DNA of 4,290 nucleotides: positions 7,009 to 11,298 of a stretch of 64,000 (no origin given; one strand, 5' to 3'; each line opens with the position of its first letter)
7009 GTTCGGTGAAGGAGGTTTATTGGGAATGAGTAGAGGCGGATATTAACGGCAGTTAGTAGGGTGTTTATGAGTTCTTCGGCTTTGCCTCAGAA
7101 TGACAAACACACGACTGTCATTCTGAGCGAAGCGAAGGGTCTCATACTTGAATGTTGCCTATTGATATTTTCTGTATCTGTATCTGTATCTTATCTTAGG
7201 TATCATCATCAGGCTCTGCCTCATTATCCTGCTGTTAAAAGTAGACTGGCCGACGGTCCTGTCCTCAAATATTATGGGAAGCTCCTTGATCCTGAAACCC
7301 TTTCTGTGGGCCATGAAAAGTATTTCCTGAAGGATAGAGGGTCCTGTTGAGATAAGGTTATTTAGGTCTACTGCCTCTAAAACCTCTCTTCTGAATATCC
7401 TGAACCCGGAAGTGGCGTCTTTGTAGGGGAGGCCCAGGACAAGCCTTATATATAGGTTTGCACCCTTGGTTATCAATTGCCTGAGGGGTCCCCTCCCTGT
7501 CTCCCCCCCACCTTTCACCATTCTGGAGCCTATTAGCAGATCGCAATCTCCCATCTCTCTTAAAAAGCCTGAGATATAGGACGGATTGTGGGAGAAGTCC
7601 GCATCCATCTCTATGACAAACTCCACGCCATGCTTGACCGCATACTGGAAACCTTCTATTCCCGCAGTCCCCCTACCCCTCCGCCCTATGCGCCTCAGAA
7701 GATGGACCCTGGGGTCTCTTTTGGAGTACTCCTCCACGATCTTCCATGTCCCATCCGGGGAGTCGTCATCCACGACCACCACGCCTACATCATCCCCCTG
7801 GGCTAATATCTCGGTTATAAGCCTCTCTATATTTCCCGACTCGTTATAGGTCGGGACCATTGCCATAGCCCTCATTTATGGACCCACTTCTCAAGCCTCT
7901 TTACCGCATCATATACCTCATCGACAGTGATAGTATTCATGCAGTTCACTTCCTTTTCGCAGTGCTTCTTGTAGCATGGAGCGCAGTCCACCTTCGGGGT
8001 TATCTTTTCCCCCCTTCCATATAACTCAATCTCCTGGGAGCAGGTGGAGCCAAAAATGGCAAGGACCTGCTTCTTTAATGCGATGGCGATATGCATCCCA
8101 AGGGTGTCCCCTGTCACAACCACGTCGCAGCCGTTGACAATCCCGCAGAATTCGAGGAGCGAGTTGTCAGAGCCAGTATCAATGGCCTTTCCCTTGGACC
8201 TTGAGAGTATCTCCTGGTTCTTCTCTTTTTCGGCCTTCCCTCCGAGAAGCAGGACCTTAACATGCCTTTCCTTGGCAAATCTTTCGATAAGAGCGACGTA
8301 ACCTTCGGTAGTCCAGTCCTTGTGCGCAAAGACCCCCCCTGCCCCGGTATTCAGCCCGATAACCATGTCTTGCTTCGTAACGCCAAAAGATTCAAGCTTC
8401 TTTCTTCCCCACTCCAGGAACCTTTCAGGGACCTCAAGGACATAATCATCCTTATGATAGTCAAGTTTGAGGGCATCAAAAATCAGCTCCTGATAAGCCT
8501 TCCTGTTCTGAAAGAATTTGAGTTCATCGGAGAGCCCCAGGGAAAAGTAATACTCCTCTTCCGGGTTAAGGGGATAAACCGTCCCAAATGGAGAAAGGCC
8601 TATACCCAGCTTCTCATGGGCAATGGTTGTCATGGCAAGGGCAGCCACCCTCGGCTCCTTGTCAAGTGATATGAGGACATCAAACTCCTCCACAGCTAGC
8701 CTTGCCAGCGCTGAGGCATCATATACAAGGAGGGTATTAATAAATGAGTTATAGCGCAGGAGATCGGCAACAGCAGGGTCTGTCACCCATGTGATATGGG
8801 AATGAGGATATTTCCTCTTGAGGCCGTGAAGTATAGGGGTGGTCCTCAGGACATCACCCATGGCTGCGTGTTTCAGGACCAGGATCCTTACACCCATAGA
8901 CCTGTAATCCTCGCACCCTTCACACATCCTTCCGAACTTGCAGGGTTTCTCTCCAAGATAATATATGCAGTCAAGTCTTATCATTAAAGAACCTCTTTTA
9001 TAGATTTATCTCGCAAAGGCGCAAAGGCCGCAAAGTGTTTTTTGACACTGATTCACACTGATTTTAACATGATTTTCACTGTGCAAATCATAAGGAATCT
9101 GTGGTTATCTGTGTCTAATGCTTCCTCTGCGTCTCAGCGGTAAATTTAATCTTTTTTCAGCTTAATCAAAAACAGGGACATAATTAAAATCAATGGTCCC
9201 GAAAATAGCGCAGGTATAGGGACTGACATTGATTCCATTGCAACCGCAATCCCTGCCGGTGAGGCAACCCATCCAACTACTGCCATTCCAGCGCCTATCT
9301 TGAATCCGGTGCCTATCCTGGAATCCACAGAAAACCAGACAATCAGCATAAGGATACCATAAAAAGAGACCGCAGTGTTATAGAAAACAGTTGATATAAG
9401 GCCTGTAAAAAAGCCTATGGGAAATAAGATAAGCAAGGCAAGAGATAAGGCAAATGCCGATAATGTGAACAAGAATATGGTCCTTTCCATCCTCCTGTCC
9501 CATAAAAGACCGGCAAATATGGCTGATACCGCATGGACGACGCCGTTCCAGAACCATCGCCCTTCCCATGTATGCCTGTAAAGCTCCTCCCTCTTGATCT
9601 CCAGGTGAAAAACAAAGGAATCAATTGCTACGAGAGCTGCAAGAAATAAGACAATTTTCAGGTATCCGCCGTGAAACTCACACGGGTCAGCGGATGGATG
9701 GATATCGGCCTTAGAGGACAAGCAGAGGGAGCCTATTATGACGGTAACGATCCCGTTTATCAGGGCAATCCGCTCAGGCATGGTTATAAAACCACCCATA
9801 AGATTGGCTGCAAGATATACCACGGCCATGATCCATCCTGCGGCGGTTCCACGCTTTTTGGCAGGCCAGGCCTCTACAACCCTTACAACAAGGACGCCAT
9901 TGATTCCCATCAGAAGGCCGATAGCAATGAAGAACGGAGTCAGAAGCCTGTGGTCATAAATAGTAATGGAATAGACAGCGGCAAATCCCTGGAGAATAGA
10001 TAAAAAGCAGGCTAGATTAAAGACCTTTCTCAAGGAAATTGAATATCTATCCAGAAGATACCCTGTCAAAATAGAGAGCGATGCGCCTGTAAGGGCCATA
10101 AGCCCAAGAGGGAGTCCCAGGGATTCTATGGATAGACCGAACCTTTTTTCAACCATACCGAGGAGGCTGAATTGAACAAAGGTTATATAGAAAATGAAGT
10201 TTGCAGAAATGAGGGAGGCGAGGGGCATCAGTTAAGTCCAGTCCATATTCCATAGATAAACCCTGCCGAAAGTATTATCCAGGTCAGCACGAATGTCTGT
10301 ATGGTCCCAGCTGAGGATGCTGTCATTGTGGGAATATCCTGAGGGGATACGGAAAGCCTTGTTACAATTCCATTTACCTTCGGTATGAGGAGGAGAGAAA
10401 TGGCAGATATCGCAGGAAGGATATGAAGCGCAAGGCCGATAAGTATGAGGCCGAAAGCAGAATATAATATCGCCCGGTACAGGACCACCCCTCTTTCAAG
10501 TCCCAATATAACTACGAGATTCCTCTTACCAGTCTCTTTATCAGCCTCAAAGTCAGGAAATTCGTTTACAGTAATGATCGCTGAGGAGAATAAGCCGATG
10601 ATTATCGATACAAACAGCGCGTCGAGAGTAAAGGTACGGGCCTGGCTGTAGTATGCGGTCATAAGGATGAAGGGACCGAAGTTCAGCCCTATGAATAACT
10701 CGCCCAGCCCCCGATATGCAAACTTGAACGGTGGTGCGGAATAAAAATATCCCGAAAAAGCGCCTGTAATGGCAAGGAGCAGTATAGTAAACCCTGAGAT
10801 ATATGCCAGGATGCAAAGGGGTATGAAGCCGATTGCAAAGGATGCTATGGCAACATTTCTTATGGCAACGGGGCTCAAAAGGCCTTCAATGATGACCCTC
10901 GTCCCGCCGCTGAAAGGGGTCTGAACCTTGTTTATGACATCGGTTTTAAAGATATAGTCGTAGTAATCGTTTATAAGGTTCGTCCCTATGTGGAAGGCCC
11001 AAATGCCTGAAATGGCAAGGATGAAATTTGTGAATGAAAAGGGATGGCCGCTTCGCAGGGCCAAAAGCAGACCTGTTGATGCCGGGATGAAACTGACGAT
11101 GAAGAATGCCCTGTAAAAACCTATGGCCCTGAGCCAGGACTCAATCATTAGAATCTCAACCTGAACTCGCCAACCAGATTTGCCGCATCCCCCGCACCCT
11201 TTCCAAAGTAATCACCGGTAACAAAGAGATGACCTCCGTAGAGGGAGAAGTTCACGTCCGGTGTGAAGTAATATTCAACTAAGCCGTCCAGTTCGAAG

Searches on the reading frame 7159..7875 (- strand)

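Call 7: search_protein_families(library=ncbifam, proteins=[window:7159-7875:-])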
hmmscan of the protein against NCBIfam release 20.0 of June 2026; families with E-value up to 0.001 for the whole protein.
window:7159-7875:- (238 aa): 16 families
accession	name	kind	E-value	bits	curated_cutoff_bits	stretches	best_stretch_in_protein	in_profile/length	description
TIGR04182.1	glyco_TIGR04182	equivalog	5.2e-17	62.2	325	1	5-212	4-199/293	S-layer glycoprotein N-glycosyltransferase AglJ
NF058614.1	PPMAGASynPpgS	equivalog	1.4e-15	57.4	370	1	6-201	5-194/226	polyprenyl-phospho-N-acetylgalactosaminyl synthase PpgS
NF047588.1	GlcsyltransPgfSStrep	equivalog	6.8e-12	45.2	500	1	2-169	2-167/308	glycosyltransferase PgfS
NF041391.1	DPhHxTase_Halo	equivalog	8.4e-12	44.5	375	1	9-212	3-191/213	dolichyl-phosphate hexose transferase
NF045692.1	OglycostaseCruG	equivalog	3.7e-10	39.3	600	1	6-108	46-152/386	2'-O-glycosyltransferase CruG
NF053846.1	glyco_with_XrtP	equivalog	8.1e-09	34.6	520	1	6-71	46-114/440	XrtP-associated glycosyltransferase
TIGR03469.1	HpnB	hypoth_equivalog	1.5e-08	34.1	379.25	1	4-121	47-173/386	hopene-associated glycosyltransferase HpnB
TIGR03937.1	PgaC_IcaA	equivalog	2.6e-08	33.3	422.3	1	5-93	49-135/407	poly-beta-1,6-N-acetyl-D-glucosamine synthase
NF041875.1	EPS_EpsD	equivalog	1.4e-06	28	370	1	6-105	4-101/325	exopolysaccharide biosynthesis glycosyltransferase EpsD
NF007986.1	PRK10714.1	equivalog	2.9e-06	26.5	529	1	6-214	11-211/316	undecaprenyl-phosphate 4-deoxy-4-formamido-L-arabinose transferase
TIGR04283.1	glyco_like_mftF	equivalog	3.3e-06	26.9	182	1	7-52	5-51/221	TIGR04283 family arsenosugar biosynthesis glycosyltransferase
NF007482.0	PRK10073.1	equivalog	1.4e-05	24.3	423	1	6-93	11-95/334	glycosyltransferase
NF047683.1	TeichurnBiosyTuaG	equivalog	1.6e-05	24.7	400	1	6-79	11-85/252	teichuronic acid biosynthesis protein TuaG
NF050050.1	ProtGlycPglI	equivalog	7.9e-05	22.2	500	1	6-62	7-64/306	GalNAc(5)-diNAcBac-PP-undecaprenol beta-1,3-glucosyltransferase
TIGR03965.1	mycofact_glyco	equivalog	0.00043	19.3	280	1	6-110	79-181/467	mycofactocin biosynthesis glycosyltransferase MftF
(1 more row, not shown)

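Call 8: search_protein_families(library=pfam, proteins=[window:7159-7875:-])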
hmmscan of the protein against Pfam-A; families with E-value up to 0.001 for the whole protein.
window:7159-7875:- (238 aa): 2 families
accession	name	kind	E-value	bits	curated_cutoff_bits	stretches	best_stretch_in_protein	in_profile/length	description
PF00535.33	Glycos_transf_2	-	1.7e-30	106.6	23.3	1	6-168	3-166/168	Glycosyl transferase family 2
PF13641.12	Glyco_tranf_2_3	-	0.0003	21.3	27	1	5-93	5-96/230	Glycosyltransferase like family 2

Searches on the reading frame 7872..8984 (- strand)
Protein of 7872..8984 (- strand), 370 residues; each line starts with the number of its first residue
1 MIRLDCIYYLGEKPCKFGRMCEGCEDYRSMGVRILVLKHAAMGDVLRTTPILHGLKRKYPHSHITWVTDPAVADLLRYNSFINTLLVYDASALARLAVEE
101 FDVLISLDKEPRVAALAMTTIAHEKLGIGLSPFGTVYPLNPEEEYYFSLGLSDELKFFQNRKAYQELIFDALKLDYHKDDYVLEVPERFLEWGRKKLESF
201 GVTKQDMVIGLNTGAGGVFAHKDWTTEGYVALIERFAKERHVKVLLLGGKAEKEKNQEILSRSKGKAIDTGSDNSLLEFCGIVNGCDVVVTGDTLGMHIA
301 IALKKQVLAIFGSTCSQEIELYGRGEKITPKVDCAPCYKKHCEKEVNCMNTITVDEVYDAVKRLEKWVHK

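Call 7: search_protein_families(library=ncbifam, proteins=[window:7872-8984:-])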
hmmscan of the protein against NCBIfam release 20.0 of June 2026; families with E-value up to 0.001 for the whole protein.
window:7872-8984:- (370 aa): 6 families
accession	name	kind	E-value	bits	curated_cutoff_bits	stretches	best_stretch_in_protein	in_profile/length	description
TIGR02193.1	heptsyl_trn_I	equivalog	4.7e-23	81.9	185.3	2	220-362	192-317/320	lipopolysaccharide heptosyltransferase I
TIGR02195.1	heptsyl_trn_II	equivalog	1.4e-21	77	134.6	1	195-365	163-338/339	lipopolysaccharide heptosyltransferase II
TIGR02201.1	heptsyl_trn_III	equivalog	6e-14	51.8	170.2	2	33-91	1-59/344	putative lipopolysaccharide heptosyltransferase III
NF007742.0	PRK10422.1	equivalog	3e-13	49.3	467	2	168-315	147-292/352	lipopolysaccharide core heptosyltransferase RfaQ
NF008204.0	PRK10964.1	equivalog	1.1e-10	41.1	437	1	220-326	190-294/322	lipopolysaccharide heptosyltransferase RfaC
NF008162.0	PRK10916.1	equivalog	9.7e-10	38.1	569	1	196-314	170-290/348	ADP-heptose--LPS heptosyltransferase RfaF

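Call 8: search_protein_families(library=pfam, proteins=[window:7872-8984:-])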
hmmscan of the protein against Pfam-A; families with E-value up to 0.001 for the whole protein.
window:7872-8984:- (370 aa): 1 family
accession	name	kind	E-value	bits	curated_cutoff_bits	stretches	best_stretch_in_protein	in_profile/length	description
PF01075.23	Glyco_transf_9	-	1.5e-18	67.4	22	1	164-344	68-243/247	Glycosyltransferase family 9 (heptosyltransferase)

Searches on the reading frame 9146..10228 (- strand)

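Call 7: search_protein_families(library=ncbifam, proteins=[window:9146-10228:-])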
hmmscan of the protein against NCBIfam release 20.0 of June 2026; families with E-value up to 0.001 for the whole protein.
window:9146-10228:- (360 aa): 0 families

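Call 8: search_protein_families(library=pfam, proteins=[window:9146-10228:-])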
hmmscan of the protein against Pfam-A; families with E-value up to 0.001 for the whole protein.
window:9146-10228:- (360 aa): 1 family
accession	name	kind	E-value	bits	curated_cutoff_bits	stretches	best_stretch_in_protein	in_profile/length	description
PF07690.21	MFS_1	-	2e-08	34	33.4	1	6-141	211-343/347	Major Facilitator Superfamily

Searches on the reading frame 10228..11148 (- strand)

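Call 39: search_protein_families(library=pfam, proteins=[window:10228-11148:-], max_evalue=0.00001)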
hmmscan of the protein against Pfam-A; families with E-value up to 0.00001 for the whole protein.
window:10228-11148:- (306 aa): 1 family
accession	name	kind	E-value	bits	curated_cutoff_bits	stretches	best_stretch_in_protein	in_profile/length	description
PF01040.23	UbiA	-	3.9e-29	102.1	34.2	1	20-254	2-220/250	UbiA prenyltransferase family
